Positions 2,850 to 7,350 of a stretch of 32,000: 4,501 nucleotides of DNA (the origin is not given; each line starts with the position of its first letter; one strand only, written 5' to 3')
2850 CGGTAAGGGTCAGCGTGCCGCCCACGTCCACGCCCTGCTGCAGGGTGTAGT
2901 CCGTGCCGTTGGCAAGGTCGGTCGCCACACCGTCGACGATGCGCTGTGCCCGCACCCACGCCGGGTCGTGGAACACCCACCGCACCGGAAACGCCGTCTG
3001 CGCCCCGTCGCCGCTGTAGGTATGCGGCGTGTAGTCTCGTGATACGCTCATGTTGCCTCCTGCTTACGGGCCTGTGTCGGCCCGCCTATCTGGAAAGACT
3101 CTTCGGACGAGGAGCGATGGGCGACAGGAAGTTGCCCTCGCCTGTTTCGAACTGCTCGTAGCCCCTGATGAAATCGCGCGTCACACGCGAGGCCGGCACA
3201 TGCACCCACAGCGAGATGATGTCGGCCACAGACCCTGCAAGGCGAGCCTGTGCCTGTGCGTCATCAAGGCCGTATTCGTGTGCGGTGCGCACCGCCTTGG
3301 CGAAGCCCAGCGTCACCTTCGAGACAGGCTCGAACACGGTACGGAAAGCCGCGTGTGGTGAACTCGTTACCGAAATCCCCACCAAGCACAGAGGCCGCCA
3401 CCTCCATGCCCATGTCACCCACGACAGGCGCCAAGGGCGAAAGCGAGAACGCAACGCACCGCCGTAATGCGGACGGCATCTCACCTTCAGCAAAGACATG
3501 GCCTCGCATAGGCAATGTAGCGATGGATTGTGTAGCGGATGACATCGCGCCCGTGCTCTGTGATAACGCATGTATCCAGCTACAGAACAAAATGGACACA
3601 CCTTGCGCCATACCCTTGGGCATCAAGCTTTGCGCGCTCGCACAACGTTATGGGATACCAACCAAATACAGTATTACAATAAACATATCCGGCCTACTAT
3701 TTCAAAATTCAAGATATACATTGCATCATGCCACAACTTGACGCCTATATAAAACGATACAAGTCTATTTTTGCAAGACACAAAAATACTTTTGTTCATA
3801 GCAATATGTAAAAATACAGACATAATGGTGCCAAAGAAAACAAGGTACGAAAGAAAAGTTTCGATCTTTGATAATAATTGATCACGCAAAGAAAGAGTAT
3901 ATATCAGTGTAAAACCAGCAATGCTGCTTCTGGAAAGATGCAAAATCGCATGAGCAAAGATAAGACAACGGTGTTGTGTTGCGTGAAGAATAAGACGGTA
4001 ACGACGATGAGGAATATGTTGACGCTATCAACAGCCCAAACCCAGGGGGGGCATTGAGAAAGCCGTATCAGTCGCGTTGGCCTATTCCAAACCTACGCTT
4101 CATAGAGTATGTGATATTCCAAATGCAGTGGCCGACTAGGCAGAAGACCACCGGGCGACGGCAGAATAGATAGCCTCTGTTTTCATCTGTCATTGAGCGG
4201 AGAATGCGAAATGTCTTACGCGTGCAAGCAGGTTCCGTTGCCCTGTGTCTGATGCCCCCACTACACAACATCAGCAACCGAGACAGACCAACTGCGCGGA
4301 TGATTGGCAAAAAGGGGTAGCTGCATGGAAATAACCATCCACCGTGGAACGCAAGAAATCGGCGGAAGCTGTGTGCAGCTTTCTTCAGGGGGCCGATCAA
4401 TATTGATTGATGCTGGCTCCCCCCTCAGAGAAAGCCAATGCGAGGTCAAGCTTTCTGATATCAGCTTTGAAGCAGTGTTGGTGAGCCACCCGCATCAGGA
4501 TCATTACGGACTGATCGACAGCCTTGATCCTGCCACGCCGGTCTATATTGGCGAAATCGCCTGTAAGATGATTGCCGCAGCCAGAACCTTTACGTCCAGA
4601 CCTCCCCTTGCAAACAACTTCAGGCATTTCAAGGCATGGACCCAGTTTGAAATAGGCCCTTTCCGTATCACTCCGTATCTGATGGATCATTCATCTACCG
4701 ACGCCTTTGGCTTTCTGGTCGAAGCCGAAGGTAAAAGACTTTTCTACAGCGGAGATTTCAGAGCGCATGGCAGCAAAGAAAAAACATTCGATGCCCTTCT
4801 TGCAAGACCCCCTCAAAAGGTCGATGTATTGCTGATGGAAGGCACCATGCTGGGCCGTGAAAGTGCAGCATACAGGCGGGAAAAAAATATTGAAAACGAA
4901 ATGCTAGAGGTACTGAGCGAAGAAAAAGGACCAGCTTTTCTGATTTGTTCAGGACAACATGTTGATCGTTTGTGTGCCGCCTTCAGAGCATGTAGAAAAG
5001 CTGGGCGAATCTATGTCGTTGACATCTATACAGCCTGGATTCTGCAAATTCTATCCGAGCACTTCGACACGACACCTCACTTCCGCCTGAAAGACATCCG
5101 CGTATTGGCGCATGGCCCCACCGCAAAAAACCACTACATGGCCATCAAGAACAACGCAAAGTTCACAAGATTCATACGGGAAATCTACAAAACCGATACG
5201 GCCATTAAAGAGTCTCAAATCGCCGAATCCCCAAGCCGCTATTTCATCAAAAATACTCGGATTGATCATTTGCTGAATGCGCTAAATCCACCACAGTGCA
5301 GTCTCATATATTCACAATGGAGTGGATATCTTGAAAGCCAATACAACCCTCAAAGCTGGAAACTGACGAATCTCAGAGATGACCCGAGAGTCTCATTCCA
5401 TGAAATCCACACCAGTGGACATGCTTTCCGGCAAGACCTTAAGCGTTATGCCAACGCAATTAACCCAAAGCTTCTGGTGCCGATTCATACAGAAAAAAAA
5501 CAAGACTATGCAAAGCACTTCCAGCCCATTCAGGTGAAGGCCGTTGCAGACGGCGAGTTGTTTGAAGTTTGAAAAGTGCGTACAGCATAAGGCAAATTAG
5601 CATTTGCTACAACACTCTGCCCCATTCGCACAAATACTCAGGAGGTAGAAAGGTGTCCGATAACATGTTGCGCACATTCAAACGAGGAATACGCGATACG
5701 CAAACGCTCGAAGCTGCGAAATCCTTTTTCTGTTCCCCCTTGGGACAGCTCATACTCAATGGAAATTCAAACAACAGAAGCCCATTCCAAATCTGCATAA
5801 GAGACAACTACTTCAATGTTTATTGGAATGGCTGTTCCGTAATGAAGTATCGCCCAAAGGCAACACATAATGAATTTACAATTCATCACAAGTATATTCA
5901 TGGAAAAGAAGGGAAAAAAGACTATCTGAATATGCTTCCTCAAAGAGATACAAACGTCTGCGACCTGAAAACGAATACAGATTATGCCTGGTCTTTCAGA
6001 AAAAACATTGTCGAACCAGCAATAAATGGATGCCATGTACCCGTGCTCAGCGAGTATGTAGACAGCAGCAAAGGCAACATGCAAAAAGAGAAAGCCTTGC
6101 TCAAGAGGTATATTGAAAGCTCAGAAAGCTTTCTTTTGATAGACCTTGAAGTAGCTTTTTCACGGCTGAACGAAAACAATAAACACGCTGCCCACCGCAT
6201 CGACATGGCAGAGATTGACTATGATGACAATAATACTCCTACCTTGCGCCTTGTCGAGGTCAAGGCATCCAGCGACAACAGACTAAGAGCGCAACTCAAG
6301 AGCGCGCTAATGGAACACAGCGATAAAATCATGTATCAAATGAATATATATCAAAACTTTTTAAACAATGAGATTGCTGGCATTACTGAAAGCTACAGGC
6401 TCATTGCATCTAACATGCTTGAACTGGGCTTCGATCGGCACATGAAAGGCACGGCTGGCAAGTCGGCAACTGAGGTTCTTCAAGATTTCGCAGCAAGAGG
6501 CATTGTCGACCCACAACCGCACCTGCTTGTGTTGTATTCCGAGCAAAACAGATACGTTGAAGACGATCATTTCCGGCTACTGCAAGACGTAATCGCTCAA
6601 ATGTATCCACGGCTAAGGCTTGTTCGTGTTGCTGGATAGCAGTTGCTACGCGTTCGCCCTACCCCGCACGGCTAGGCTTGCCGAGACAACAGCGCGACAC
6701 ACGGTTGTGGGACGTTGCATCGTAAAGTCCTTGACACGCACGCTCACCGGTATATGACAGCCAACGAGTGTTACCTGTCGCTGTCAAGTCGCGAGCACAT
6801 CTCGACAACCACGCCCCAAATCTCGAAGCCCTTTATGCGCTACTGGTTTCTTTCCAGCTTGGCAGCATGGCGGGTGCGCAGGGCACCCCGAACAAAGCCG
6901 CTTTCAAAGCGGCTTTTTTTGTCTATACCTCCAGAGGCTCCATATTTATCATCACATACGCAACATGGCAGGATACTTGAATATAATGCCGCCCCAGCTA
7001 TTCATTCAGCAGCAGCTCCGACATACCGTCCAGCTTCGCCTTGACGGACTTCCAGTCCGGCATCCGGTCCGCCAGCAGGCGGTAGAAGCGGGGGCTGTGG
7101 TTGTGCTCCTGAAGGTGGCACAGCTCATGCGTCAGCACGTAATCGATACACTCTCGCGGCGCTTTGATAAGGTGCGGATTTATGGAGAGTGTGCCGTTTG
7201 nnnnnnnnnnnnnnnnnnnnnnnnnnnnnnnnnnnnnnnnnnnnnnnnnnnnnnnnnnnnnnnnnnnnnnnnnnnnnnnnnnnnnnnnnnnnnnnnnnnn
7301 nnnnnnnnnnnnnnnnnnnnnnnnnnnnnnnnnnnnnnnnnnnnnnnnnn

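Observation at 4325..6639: Beta-CASP MBL nuclease plus an unrecognised PD-(D/E)xK-like protein: candidate two-gene defence system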

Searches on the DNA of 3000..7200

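Call 93: search_rna_families(source=window, start=3000, end=7200, threshold=evalue, max_evalue=0.1)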
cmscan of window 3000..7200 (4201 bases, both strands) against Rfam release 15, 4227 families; matches with E-value up to 0.1: 1.
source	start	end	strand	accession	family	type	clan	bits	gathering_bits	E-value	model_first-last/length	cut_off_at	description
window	6854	6922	+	RF00513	Trp_leader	Cis-reg; leader;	-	25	41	0.062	1-100/100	no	Tryptophan operon leader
